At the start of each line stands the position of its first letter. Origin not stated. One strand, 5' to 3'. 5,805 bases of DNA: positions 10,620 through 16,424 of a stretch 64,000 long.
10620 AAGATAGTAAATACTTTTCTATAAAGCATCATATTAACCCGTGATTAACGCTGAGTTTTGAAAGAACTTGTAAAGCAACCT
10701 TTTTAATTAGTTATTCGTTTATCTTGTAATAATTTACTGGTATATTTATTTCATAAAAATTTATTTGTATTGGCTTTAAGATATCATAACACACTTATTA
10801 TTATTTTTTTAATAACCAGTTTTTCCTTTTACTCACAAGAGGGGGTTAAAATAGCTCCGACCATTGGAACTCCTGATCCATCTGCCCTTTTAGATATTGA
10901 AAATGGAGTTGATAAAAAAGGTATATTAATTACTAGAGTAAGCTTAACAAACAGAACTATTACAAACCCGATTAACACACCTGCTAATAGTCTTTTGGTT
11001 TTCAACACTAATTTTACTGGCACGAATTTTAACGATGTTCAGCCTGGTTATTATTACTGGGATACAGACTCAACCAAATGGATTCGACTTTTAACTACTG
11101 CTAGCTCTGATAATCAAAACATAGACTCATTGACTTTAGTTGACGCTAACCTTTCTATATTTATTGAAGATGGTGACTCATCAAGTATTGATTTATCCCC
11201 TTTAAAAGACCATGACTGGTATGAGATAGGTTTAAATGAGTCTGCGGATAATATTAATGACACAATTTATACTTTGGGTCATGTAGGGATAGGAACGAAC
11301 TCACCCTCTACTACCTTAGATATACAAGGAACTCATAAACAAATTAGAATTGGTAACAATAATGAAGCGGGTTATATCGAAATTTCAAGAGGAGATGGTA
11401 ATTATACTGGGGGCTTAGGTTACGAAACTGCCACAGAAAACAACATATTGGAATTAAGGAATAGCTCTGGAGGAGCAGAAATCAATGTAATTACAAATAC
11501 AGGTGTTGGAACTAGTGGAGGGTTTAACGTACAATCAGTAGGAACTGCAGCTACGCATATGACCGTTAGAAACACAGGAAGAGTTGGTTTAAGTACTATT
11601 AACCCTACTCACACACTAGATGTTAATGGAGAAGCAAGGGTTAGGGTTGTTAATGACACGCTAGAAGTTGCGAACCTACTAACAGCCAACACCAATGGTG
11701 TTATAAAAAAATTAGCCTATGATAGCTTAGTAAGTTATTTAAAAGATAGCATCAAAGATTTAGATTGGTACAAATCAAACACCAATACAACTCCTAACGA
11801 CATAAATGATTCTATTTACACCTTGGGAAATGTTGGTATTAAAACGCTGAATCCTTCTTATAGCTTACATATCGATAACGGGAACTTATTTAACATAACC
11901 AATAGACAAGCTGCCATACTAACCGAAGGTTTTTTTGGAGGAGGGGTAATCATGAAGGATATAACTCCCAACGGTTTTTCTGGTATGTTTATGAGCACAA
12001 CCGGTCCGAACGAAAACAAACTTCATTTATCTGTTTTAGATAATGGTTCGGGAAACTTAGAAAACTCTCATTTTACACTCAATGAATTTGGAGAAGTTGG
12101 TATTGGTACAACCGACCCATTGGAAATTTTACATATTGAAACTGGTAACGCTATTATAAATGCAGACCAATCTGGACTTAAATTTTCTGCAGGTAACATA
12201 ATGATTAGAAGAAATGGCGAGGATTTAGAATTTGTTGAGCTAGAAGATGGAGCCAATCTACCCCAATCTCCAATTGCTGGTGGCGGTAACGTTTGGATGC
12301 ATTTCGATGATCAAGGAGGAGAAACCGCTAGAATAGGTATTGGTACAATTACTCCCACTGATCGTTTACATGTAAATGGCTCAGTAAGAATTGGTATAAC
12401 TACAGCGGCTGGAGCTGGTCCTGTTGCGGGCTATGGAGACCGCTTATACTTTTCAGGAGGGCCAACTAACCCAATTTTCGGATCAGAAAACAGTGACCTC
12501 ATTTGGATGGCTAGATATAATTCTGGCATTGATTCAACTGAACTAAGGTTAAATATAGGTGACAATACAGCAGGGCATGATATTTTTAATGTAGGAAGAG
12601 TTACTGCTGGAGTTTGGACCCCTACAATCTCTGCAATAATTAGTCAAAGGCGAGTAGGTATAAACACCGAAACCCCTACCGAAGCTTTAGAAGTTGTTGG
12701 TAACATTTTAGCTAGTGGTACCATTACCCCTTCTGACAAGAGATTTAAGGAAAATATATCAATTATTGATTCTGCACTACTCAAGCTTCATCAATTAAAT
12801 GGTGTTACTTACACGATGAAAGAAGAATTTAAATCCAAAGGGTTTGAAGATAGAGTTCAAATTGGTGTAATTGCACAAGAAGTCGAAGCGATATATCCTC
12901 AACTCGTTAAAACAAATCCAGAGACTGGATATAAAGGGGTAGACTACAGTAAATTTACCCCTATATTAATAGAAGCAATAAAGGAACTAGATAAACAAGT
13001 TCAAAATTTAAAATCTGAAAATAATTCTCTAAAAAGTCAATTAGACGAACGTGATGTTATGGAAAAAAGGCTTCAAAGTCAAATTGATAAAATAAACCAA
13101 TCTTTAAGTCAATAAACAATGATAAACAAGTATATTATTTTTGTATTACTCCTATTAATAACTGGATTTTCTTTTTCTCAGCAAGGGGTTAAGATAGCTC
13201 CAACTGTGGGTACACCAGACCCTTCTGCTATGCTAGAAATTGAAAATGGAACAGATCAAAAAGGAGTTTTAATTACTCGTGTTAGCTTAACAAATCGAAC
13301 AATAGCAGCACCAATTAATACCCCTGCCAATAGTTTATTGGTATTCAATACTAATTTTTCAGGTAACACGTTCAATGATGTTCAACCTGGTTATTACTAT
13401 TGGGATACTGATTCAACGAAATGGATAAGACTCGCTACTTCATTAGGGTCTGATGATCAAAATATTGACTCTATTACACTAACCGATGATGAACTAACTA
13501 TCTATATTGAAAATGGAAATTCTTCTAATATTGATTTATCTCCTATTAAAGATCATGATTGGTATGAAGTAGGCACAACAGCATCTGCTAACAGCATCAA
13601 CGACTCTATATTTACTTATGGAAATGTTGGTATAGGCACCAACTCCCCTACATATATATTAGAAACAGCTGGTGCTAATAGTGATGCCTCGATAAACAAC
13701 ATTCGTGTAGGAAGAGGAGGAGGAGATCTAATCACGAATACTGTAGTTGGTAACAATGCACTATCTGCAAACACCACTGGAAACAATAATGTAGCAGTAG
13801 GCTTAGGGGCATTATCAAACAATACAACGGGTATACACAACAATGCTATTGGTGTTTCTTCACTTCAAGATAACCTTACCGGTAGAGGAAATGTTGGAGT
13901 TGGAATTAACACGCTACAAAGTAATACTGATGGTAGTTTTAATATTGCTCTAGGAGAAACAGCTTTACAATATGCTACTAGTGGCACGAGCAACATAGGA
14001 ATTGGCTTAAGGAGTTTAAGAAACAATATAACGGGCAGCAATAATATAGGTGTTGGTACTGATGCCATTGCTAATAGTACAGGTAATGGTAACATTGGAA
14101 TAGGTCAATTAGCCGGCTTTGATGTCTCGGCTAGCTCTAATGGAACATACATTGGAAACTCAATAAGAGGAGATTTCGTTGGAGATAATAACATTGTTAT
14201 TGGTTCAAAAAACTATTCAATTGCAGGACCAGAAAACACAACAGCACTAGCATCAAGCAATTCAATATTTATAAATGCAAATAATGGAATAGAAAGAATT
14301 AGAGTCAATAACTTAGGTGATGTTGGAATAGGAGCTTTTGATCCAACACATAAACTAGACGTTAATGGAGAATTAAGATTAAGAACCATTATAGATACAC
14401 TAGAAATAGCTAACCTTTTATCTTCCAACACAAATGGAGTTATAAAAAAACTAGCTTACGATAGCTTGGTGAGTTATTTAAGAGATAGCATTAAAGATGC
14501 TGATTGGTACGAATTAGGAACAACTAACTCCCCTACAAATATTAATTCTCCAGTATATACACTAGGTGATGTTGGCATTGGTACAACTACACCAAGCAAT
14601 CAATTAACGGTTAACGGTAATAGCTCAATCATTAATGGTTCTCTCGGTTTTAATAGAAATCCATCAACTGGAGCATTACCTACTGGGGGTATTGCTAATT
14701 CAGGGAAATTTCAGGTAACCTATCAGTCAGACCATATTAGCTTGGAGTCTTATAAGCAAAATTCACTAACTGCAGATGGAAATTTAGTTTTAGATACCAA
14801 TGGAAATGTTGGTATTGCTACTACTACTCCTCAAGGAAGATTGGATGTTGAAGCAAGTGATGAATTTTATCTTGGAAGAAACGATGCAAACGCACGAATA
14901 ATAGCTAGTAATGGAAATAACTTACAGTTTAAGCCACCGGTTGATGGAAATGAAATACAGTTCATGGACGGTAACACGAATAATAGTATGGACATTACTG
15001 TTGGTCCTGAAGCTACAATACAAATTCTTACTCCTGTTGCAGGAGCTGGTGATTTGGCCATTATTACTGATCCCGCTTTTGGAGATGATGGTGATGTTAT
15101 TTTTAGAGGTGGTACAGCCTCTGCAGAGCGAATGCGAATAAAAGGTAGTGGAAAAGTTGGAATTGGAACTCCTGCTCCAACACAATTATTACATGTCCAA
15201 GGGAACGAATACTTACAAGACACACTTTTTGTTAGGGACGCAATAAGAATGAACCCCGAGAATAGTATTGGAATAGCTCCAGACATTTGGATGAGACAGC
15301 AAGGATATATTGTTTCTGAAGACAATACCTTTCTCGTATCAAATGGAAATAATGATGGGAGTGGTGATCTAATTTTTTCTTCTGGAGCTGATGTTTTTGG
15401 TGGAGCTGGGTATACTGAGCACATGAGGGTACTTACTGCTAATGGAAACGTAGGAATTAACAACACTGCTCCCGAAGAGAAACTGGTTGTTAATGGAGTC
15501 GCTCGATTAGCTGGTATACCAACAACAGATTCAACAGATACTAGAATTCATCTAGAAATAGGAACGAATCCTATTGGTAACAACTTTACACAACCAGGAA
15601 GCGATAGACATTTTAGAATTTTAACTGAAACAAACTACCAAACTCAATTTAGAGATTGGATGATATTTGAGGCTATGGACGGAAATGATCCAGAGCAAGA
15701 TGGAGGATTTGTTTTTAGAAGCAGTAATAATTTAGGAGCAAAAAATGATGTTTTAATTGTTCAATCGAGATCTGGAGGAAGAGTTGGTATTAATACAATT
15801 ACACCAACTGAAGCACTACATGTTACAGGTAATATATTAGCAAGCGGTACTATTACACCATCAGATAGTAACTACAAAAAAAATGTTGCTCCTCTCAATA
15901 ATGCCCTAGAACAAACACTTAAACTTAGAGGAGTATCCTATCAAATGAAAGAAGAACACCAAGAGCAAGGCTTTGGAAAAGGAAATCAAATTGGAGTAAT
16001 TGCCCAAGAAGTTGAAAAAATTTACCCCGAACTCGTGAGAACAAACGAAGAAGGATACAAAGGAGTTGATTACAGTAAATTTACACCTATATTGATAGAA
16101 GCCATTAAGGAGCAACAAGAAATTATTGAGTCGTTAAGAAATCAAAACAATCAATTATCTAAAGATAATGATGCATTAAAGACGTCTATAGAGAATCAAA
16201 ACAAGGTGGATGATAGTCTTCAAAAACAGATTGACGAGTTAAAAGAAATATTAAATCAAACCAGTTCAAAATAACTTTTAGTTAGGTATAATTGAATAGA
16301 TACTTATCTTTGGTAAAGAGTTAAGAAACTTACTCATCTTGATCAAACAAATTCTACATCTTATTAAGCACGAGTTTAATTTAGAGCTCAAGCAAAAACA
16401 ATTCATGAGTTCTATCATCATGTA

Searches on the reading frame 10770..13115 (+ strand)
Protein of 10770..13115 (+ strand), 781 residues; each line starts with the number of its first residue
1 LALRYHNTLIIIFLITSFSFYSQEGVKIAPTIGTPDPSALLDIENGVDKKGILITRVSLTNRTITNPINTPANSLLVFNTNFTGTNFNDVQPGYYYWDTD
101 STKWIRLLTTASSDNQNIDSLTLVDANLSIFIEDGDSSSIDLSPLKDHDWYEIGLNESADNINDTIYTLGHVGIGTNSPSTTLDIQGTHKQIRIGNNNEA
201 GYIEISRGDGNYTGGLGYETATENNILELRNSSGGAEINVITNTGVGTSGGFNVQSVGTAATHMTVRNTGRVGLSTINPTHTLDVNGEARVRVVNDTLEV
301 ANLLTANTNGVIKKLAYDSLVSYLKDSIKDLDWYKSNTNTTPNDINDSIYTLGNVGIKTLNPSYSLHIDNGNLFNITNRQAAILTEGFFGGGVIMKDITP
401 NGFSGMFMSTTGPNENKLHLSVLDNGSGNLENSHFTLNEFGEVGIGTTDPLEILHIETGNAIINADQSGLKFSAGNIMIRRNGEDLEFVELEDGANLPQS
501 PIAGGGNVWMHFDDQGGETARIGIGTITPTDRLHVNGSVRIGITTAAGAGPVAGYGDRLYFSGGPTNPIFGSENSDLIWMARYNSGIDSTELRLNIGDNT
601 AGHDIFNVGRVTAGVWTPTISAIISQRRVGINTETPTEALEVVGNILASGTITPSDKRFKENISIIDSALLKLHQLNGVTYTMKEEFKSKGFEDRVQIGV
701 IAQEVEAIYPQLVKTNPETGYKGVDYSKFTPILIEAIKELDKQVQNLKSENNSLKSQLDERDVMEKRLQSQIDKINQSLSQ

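Call 56: search_protein_families(library=pfam, proteins=[window:10770-13115:+], max_evalue=0.00001)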
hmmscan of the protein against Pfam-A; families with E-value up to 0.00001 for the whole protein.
window:10770-13115:+ (781 aa): 1 family
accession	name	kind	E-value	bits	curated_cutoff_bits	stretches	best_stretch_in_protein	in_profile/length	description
PF13884.11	Peptidase_S74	-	9.4e-17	61.5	22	1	655-714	1-58/58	Chaperone of endosialidase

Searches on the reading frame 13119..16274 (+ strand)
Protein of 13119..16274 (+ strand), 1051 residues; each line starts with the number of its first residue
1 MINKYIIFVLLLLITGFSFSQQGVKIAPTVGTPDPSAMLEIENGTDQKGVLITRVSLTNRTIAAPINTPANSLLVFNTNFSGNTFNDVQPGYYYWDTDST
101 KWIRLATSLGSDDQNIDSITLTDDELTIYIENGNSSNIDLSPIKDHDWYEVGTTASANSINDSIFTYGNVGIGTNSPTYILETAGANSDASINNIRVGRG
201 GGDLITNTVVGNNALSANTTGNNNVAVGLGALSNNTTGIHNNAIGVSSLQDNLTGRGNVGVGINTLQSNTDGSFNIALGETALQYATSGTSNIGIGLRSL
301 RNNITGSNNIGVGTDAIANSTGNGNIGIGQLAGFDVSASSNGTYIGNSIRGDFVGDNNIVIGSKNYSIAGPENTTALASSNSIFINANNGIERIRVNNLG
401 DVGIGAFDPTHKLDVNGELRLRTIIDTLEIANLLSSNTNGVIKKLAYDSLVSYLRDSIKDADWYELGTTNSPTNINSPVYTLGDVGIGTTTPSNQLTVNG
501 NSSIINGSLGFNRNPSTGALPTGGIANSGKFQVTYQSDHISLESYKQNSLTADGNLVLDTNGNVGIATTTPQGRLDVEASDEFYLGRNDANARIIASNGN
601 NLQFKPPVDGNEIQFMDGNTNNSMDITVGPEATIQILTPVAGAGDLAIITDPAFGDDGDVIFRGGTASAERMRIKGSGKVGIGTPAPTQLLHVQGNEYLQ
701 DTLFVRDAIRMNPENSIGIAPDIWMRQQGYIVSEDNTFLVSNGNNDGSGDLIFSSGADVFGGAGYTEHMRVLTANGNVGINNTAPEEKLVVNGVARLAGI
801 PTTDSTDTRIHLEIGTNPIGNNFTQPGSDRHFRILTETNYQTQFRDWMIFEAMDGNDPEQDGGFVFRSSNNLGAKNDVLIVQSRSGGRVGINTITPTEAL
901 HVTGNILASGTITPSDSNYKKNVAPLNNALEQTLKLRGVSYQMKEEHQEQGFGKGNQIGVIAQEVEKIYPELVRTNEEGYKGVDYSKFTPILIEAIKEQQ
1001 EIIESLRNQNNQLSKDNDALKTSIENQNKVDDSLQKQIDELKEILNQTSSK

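Call 56: search_protein_families(library=pfam, proteins=[window:13119-16274:+], max_evalue=0.00001)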
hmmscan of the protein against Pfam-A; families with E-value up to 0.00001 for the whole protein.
window:13119-16274:+ (1051 aa): 1 family
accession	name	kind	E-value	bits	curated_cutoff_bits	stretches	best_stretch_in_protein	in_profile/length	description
PF13884.11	Peptidase_S74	-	4.2e-16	59.4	22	1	915-974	1-58/58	Chaperone of endosialidase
